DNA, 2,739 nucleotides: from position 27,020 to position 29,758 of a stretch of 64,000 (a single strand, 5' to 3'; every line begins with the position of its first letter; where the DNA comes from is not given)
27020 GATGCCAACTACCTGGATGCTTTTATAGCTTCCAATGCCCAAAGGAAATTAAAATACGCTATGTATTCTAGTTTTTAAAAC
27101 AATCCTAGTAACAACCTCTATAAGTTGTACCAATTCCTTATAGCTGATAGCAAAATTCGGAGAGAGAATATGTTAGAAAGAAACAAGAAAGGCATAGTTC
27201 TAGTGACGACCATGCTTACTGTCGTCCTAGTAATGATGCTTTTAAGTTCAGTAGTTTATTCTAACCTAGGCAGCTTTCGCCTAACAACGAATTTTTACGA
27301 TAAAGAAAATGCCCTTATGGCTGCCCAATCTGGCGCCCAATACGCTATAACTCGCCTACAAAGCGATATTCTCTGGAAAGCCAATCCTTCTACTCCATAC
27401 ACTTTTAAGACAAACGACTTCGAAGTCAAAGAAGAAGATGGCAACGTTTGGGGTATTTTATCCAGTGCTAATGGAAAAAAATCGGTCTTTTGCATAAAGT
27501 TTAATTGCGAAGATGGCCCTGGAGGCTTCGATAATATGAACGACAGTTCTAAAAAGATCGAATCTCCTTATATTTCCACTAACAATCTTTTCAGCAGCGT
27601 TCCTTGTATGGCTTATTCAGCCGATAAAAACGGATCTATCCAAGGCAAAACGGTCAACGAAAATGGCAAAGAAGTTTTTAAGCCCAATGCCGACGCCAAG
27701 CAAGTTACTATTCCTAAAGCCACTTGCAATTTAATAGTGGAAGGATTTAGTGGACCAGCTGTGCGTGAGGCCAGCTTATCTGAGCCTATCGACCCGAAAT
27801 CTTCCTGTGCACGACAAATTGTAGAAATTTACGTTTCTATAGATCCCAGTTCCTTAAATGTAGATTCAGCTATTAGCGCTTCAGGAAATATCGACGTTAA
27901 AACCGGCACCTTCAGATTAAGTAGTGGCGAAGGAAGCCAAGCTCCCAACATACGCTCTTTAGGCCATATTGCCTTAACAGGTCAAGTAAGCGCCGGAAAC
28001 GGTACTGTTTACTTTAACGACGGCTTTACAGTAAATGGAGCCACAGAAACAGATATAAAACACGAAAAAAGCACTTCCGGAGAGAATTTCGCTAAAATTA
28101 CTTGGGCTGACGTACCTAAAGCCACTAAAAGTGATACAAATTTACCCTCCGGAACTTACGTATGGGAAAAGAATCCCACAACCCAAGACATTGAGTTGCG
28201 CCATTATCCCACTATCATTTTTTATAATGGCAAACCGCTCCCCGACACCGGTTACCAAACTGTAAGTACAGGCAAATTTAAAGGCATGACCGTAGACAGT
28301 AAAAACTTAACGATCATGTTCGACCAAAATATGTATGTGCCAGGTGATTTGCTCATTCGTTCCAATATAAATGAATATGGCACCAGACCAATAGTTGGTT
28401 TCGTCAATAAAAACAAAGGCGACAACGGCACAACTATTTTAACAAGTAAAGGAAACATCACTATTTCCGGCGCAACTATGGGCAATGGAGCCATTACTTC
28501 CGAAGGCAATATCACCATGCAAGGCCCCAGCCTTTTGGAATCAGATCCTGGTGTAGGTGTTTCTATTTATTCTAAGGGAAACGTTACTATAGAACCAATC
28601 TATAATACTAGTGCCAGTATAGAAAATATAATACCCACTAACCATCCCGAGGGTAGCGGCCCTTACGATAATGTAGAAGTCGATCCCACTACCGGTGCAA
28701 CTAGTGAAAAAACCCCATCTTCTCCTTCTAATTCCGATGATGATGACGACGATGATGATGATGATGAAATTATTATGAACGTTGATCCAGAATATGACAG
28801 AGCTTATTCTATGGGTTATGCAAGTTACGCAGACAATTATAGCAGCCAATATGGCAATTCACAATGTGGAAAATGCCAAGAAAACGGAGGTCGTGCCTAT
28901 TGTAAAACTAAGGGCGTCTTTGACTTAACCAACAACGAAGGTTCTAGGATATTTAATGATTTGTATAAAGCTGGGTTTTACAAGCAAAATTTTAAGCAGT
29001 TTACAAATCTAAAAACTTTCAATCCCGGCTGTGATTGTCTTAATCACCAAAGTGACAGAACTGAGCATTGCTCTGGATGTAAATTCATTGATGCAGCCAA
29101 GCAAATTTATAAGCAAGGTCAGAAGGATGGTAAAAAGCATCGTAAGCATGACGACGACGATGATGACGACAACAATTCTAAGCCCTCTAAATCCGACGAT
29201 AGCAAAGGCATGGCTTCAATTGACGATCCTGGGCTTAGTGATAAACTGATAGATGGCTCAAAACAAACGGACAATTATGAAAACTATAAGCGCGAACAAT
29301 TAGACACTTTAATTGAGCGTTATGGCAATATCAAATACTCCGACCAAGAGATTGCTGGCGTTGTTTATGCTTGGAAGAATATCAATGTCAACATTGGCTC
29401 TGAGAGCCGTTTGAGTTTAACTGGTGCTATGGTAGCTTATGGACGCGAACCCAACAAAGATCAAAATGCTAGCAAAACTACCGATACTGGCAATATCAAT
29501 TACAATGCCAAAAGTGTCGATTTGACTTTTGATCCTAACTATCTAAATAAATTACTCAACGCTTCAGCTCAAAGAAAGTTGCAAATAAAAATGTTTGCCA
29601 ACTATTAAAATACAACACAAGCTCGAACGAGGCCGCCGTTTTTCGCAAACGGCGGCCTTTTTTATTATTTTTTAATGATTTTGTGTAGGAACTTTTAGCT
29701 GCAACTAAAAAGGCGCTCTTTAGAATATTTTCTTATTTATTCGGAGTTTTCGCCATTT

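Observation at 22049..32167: Tandem array of four large paralogous GspK-like pseudopilin / surface proteins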

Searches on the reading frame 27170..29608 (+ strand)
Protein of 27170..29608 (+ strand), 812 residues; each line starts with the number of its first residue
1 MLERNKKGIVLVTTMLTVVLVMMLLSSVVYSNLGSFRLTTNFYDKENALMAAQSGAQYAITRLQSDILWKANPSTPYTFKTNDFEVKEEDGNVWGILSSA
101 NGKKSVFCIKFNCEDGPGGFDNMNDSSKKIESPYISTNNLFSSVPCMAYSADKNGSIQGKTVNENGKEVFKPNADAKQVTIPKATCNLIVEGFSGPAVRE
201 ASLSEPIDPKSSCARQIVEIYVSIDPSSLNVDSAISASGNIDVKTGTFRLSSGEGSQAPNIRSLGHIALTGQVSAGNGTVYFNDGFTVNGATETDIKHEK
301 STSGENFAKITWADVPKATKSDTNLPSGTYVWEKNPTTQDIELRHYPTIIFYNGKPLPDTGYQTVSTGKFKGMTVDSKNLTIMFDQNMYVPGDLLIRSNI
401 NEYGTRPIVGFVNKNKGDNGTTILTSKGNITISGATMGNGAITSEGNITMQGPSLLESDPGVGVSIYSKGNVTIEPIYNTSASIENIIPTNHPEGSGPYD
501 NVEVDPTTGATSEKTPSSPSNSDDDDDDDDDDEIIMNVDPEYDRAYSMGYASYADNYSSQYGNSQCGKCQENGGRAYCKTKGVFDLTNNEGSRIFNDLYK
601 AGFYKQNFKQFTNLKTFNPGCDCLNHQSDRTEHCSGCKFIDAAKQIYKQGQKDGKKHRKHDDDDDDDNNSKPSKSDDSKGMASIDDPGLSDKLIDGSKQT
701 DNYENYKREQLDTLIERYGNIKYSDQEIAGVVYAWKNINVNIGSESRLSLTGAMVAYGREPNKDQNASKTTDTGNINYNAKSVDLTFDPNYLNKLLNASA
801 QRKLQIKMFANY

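Call 3: search_protein_families(library=pfam, proteins=[window:27170-29608:+], max_evalue=1)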
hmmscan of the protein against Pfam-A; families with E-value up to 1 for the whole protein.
window:27170-29608:+ (812 aa): 2 families
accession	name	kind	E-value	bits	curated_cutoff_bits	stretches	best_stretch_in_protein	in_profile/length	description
PF14341.11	PilX_N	-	2.9e-05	24.4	25.5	1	7-55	1-49/51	PilX N-terminal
PF03961.19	FapA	-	0.33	10.9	31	1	425-486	35-91/272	Flagellar Assembly Protein A beta solenoid domain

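Call 4: search_protein_families(library=ncbifam, proteins=[window:27170-29608:+], max_evalue=1)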
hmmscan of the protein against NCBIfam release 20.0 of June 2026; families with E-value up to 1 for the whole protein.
window:27170-29608:+ (812 aa): 2 families
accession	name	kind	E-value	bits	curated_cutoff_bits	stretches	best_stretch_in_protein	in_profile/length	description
NF037980.1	T2SS_GspK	equivalog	0.00023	20.8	130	1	7-67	2-62/307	type II secretion system minor pseudopilin GspK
NF041014.1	pilin_ComGG_2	equivalog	0.11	13.2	40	1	14-66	7-59/101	competence type IV pilus minor pilin ComGG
